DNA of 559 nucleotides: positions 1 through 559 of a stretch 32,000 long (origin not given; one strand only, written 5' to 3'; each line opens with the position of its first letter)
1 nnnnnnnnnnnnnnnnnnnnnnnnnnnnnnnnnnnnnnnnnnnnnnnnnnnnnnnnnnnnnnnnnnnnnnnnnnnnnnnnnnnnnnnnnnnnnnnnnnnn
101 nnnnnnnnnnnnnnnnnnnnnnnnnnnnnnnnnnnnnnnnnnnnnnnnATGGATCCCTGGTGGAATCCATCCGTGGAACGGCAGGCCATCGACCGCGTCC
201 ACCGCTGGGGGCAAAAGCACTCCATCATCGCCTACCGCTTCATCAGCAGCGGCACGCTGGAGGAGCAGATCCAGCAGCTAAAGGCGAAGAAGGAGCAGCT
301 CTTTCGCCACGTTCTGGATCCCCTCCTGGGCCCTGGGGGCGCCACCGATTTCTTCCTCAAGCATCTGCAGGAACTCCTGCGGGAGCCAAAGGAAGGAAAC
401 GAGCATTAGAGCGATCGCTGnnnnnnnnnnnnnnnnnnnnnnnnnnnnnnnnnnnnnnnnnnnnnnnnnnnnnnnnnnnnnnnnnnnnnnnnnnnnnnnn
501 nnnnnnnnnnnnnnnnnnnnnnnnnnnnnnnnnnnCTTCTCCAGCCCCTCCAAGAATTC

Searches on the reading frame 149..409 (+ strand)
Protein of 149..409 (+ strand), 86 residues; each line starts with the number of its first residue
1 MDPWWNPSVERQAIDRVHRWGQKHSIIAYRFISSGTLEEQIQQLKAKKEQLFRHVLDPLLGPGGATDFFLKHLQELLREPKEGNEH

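Call 37: search_protein_families(library=pfam, proteins=[window:149-409:+], max_evalue=0.01)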
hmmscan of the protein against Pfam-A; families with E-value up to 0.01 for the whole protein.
window:149-409:+ (86 aa): 1 family
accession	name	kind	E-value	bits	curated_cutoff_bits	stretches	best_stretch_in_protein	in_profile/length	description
PF00271.37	Helicase_C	-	0.008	16.9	23.5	0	1-21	90-110/110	Helicase conserved C-terminal domain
